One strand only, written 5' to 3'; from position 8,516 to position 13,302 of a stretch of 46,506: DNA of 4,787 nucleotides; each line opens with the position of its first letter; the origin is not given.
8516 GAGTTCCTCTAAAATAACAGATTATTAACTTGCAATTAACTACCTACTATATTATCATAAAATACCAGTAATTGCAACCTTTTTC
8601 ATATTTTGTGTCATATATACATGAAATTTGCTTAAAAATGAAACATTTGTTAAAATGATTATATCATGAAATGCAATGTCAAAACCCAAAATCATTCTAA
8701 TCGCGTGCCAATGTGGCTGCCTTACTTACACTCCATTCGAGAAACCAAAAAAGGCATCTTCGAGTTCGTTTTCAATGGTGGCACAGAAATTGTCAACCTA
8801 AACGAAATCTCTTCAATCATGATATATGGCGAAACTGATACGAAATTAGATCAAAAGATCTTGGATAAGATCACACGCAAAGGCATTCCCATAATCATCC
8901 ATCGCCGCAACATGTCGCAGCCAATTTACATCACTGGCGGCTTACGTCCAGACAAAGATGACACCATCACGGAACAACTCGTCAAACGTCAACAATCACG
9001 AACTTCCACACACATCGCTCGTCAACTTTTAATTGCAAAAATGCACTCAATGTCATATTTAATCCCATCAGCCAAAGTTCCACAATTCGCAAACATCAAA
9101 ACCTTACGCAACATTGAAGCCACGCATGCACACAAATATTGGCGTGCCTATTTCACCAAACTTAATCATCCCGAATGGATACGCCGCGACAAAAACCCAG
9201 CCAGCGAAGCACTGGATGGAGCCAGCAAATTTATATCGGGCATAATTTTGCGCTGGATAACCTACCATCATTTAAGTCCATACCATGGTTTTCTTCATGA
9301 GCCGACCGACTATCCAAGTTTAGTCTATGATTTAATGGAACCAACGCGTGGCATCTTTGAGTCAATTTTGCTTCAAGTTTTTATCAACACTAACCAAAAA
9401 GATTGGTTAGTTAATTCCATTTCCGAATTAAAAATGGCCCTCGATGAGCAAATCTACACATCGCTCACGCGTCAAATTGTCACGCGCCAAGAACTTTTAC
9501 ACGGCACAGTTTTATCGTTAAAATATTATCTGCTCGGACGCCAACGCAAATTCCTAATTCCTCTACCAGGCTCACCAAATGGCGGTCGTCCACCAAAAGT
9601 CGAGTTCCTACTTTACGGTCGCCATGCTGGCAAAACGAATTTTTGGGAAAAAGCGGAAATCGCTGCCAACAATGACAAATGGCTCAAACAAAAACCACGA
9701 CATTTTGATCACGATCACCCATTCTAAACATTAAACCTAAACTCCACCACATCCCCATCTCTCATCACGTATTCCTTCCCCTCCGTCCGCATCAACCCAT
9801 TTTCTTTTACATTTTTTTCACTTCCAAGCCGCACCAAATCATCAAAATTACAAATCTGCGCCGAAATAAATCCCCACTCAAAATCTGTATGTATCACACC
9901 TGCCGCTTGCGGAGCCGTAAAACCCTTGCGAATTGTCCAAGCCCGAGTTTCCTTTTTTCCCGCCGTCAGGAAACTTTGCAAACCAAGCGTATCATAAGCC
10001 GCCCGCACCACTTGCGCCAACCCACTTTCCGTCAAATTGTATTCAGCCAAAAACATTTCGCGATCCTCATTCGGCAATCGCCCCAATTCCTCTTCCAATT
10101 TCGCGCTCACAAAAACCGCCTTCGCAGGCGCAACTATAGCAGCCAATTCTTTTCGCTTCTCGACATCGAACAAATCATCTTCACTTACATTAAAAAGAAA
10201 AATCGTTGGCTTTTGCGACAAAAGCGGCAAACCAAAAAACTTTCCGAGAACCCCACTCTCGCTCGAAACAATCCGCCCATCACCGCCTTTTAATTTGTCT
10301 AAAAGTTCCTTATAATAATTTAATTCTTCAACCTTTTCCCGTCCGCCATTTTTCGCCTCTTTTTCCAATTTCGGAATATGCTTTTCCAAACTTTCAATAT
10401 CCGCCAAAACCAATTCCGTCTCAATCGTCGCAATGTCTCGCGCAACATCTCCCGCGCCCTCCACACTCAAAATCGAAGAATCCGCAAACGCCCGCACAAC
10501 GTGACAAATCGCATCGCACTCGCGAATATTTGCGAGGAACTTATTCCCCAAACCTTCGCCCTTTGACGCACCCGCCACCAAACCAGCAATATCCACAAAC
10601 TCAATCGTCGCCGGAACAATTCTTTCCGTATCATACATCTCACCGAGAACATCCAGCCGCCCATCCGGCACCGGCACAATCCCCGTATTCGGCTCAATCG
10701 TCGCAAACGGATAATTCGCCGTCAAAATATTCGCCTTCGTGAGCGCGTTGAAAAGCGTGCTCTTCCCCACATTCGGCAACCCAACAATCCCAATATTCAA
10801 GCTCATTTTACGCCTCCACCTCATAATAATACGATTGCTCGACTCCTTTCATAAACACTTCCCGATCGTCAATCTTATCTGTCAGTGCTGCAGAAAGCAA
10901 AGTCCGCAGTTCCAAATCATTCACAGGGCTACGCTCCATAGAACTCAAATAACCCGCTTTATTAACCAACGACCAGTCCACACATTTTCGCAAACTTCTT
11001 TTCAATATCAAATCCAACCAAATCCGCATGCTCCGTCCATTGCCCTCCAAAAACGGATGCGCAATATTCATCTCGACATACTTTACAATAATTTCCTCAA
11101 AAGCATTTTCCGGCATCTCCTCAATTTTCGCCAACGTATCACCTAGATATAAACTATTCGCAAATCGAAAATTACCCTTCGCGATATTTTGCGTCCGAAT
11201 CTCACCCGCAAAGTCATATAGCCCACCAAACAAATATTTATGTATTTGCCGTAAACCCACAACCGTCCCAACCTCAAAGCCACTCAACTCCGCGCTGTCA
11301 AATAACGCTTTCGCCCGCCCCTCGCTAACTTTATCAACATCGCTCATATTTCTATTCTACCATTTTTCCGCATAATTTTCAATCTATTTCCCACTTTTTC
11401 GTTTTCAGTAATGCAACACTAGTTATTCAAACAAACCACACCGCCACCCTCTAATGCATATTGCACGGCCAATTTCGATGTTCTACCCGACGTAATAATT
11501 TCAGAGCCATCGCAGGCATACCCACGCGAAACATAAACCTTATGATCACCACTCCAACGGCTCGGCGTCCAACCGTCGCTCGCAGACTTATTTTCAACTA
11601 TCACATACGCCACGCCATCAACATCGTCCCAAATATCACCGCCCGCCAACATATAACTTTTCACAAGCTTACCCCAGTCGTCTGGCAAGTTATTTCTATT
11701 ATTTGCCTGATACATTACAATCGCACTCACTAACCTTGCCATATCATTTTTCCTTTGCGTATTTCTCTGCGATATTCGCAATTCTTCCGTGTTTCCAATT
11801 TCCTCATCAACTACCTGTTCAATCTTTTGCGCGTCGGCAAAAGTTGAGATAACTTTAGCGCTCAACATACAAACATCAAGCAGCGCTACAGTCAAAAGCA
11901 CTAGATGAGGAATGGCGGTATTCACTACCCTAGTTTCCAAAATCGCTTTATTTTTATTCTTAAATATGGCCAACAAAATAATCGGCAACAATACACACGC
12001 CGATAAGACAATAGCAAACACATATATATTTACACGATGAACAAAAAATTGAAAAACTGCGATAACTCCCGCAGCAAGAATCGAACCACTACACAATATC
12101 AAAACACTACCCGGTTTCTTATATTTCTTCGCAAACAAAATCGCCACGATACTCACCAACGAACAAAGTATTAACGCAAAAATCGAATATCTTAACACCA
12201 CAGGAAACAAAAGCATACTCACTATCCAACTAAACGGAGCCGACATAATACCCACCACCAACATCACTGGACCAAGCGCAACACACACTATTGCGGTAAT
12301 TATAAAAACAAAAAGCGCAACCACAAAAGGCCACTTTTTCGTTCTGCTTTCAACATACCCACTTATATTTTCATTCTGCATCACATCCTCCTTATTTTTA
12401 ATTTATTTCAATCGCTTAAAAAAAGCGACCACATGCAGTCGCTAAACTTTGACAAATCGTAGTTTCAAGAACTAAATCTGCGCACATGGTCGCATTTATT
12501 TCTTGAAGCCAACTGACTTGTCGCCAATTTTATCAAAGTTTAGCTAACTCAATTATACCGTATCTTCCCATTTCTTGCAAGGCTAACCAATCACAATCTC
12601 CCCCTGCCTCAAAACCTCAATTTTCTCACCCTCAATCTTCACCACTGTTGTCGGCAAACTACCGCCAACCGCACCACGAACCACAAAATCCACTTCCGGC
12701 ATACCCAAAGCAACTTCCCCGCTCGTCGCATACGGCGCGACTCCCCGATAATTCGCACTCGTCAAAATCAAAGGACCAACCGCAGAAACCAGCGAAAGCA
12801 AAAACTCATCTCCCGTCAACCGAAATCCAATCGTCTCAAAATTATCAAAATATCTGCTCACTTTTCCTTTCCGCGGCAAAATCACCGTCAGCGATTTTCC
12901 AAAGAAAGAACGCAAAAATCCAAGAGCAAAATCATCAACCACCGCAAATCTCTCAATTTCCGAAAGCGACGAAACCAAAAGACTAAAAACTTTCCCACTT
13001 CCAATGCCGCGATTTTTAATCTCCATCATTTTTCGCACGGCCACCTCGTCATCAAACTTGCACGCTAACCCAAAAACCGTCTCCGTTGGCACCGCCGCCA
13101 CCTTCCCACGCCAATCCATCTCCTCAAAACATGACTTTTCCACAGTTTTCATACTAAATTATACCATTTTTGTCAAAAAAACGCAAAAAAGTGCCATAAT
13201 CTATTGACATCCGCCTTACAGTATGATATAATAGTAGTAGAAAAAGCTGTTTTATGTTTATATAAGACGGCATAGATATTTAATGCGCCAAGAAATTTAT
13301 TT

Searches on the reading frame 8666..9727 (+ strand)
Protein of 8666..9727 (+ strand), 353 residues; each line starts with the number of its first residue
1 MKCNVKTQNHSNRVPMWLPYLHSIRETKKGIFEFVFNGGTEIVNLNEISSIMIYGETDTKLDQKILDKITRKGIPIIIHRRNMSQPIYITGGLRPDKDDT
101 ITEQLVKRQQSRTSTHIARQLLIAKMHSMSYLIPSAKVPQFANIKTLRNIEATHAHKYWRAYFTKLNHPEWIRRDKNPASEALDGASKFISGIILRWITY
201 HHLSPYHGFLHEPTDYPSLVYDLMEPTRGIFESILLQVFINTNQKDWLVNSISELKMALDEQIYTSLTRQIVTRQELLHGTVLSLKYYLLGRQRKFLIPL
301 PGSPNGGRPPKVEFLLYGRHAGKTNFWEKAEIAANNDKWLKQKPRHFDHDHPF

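Call 6: search_protein_families(library=pfam, proteins=[window:8666-9727:+], max_evalue=0.01)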
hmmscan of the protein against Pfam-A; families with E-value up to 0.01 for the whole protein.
window:8666-9727:+ (353 aa): 1 family
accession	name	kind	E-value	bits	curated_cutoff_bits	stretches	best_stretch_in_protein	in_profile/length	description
PF01867.21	Cas_Cas1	-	2.3e-18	66.8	22.3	2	137-242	141-253/283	CRISPR associated protein Cas1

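Call 7: search_protein_families(library=ncbifam, proteins=[window:8666-9727:+], max_evalue=0.01)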
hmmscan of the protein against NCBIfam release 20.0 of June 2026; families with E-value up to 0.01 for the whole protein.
window:8666-9727:+ (353 aa): 8 families
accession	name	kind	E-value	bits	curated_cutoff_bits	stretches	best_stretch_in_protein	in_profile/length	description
TIGR00287.1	cas1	equivalog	6.5e-17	61.6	71.7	1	30-245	16-257/327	CRISPR-associated endonuclease Cas1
NF049935.1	cas4g_cas1g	exception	1.9e-09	36.5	560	1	43-242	245-471/546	CRISPR-associated endonuclease Cas4g/Cas1g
TIGR03639.1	cas1_NMENI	exception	1.3e-08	34.6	120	1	39-265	26-259/278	type II CRISPR-associated endonuclease Cas1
TIGR03641.1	cas1_HMARI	exception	1.9e-08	34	304.1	1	34-243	20-249/324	type I-B CRISPR-associated endonuclease Cas1b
TIGR04093.1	cas1_CYANO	exception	3e-07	29.7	385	1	105-241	122-257/334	type I-D CRISPR-associated endonuclease Cas1d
TIGR03640.1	cas1_DVULG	exception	3.3e-05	23.2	385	1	104-244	119-266/340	type I-C CRISPR-associated endonuclease Cas1c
TIGR04329.1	cas1_PREFRAN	exception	0.0018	17.4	300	1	103-251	118-264/317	type V CRISPR-associated endonuclease Cas1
TIGR03638.1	cas1_ECOLI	exception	0.009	15.3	215.6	0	103-223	92-215/269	type I-E CRISPR-associated endonuclease Cas1e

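Call 52: search_protein_families(library=padloc, proteins=[window:8666-9727:+], max_evalue=0.001)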
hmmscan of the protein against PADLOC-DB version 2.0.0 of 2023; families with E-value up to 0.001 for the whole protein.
window:8666-9727:+ (353 aa): 22 families
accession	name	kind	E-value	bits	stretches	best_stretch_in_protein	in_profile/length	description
PDLC01449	Cas1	-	4e-22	76.8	1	27-292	14-283/285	"CAS-I,CAS-II,CAS-III,CAS-IV,CAS-V,CAS-VI; acquisition_1"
PDLC01248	Cas1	-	1.1e-21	75.6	1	37-274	22-266/289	"CAS-I,CAS-II,CAS-III,CAS-IV,CAS-V,CAS-VI; acquisition_1"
PDLC01608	Cas1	-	6.5e-21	73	2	137-242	134-246/276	"CAS-I,CAS-II,CAS-III,CAS-IV,CAS-V,CAS-VI; acquisition_1"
PDLC01249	Cas1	-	1.9e-19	68.2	1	27-245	11-239/246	"CAS-I,CAS-II,CAS-III,CAS-IV,CAS-V,CAS-VI; acquisition_1"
PDLC00927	Cas1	-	1.7e-17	61.6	1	30-245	16-257/327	CRISPR-associated endonuclease Cas1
PDLC00928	Cas1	-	5.3e-13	46.6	1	38-246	25-255/315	Cas1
PDLC02061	Cas1_II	-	2.4e-11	41.2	1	42-263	57-275/335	-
PDLC01333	Cas1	-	1.3e-10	39.1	1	38-263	25-250/270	"CAS-I,CAS-II,CAS-III,CAS-IV,CAS-V,CAS-VI; acquisition_1"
PDLC01747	Cas1g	-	2.9e-10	37.4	1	41-243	226-449/523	-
PDLC02063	Cas1_IIIb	-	4.3e-10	36.7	1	127-244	437-554/617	-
PDLC02066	Cas1b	-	4.7e-10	37.3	1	111-270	123-286/322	-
PDLC02025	Cas1d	-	5e-10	37.4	1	125-242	121-244/316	-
PDLC01335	Cas1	-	5.1e-10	37.3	1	34-244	19-244/315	"CAS-I,CAS-II,CAS-III,CAS-IV,CAS-V,CAS-VI; acquisition_1"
PDLC00926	Cas1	-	3.3e-09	34.6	1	39-265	26-259/278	"CRISPR-associated endonuclease Cas1, subtype II/NMENI"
PDLC02062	Cas1_II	-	1.3e-08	32.6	1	145-230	152-243/317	-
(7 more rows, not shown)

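Call 72: search_solved_structures(query=window:8666-9727:+, max_evalue=0.001, show_alignments=1)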
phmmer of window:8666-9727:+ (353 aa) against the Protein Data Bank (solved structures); distinct sequences matched with E-value up to 0.001: 1.
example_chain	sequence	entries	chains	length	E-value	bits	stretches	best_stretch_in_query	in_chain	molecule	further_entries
7cr6_A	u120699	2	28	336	1e-05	28.1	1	143-239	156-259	CRISPR-associated endonuclease Cas1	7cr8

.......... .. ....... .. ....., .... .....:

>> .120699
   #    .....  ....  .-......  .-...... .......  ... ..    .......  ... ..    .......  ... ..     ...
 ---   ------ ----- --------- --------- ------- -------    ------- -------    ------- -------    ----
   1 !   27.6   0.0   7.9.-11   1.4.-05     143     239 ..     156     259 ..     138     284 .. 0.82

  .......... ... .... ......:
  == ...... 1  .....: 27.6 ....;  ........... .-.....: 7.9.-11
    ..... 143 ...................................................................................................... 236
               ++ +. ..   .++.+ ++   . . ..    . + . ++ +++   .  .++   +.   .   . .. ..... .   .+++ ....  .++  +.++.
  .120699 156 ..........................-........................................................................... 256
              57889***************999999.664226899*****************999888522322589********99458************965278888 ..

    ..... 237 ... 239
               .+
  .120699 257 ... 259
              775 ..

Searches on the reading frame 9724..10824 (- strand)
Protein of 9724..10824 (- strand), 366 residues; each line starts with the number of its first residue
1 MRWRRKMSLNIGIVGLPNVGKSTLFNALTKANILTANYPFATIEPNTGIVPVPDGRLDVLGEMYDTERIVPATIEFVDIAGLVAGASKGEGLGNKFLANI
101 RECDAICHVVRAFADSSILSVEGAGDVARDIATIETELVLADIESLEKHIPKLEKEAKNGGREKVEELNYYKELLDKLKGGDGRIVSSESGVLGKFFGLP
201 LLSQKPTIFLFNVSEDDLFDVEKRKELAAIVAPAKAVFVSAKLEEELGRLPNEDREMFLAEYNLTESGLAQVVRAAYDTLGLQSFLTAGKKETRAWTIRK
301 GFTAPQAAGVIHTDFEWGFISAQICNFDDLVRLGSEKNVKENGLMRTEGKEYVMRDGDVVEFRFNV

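Call 6: search_protein_families(library=pfam, proteins=[window:9724-10824:-], max_evalue=0.01)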
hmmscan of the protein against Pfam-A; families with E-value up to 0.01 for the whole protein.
window:9724-10824:- (366 aa): 4 families
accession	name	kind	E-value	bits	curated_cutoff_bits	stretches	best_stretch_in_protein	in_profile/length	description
PF06071.19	YchF-GTPase_C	-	1.7e-37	127.8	27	1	282-365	1-84/84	Protein of unknown function (DUF933)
PF01926.29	MMR_HSR1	-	2.5e-23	82.8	21.9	1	11-121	2-86/113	50S ribosome-binding GTPase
PF02421.24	FeoB_N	-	5.3e-09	36.2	27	1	10-51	2-43/156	Ferrous iron transport protein B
PF00350.29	Dynamin_N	-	0.0063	17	27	0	11-36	1-26/168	Dynamin family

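Call 7: search_protein_families(library=ncbifam, proteins=[window:9724-10824:-], max_evalue=0.01)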
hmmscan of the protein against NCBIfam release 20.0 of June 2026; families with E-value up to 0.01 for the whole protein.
window:9724-10824:- (366 aa): 21 families
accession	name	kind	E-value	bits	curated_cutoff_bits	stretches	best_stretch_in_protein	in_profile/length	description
TIGR00092.1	TIGR00092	equivalog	1.5e-130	435.6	279.2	1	7-366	1-368/368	redox-regulated ATPase YchF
NF007171.0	PRK09602.1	subfamily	2.3e-37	128.8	387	1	7-168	1-172/397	YchF-related putative GTPase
NF008955.0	PRK12297.1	equivalog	1e-22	80.6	406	1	10-140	161-268/429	GTPase ObgE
NF008956.1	PRK12299.1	equivalog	2.2e-22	79.5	300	1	10-138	160-260/327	GTPase ObgE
TIGR02729.1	Obg_CgtA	equivalog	2.4e-22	79.4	280.25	1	10-138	159-264/329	Obg family GTPase CgtA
NF008954.1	PRK12296.1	equivalog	8.6e-18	64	377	1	10-141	161-269/470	GTPase ObgE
TIGR03156.1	GTP_HflX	equivalog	5.6e-10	38.6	216.75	1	5-56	186-237/351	GTPase HflX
TIGR00231.1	small_GTP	domain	2.8e-09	37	42.5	1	9-112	4-93/164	GTP-binding protein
NF008280.0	PRK11058.1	equivalog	1.7e-08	33.6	441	1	10-159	199-335/426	ribosome rescue GTPase HflX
TIGR00437.1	feoB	equivalog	1.3e-07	30.7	315.65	1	15-55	1-41/594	ferrous iron transport protein B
TIGR03596.1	GTPase_YlqF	equivalog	1.4e-07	31.2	208.2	1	6-37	116-148/276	ribosome biogenesis GTPase YlqF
TIGR03594.1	GTPase_EngA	equivalog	4.7e-07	29.2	306.7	1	11-32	3-24/432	ribosome biogenesis GTPase Der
NF000908.1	PRK00089.1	equivalog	1.5e-05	24.5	237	1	10-49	5-45/291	GTPase Era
TIGR00436.1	era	equivalog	1.8e-05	24.2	116.25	1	10-34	2-26/270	GTPase Era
NF003661.0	PRK05291.1-3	equivalog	0.00012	21.6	380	1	9-33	217-241/448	tRNA uridine-5-carboxymethylaminomethyl(34) synthesis GTPase MnmE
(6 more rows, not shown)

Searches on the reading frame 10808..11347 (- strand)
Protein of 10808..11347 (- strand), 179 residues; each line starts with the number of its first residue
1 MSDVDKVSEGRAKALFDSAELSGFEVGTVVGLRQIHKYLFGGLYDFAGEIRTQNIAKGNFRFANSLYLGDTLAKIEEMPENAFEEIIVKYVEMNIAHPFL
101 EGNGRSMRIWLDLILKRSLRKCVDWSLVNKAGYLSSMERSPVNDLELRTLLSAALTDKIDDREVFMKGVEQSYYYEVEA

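Call 6: search_protein_families(library=pfam, proteins=[window:10808-11347:-], max_evalue=0.01)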
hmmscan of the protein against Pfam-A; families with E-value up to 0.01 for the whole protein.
window:10808-11347:- (179 aa): 1 family
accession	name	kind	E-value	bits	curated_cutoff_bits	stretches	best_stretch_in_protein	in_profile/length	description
PF02661.23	Fic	-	5.1e-12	46.9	24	1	32-115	7-93/93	Fic/DOC family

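Call 7: search_protein_families(library=ncbifam, proteins=[window:10808-11347:-], max_evalue=0.01)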
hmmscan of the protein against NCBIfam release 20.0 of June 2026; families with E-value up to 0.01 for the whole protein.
window:10808-11347:- (179 aa): 4 families
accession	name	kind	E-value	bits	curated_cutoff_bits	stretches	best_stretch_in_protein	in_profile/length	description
NF046029.1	ProtAdlyltaseNmFic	equivalog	9.3e-86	286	230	1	3-176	3-176/177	protein adenylyltransferase Fic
NF045983.1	ProtAdnltaseVbhT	equivalog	1.4e-11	44.1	800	1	32-162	59-200/419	type II toxin-antitoxin system protein adenylyltransferase VbhT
NF007672.0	PRK10347.1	equivalog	2.3e-11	43.8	181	1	29-150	56-188/200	putative adenosine monophosphate-protein transferase Fic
TIGR02613.1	mob_myst_B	hypoth_equivalog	3.4e-11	43.4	124.4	1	29-128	51-154/186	mobile mystery protein B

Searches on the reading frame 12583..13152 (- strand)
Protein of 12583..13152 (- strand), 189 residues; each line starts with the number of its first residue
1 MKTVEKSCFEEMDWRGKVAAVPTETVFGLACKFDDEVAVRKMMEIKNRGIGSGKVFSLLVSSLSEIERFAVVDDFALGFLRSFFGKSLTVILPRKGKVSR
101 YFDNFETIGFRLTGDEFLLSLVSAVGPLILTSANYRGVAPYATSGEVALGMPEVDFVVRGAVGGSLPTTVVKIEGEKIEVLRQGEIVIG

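Call 51: search_protein_families(library=pfam, proteins=[window:12583-13152:-], max_evalue=0.01)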
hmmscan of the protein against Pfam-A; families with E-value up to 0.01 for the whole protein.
window:12583-13152:- (189 aa): 1 family
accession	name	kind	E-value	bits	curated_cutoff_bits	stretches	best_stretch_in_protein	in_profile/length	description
PF01300.24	Sua5_yciO_yrdC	-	3.5e-32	111.8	25.1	1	15-184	5-178/178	Telomere recombination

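Call 52: search_protein_families(library=padloc, proteins=[window:12583-13152:-], max_evalue=0.001)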
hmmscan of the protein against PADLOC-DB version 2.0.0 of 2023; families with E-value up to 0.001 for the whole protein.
window:12583-13152:- (189 aa): 0 families
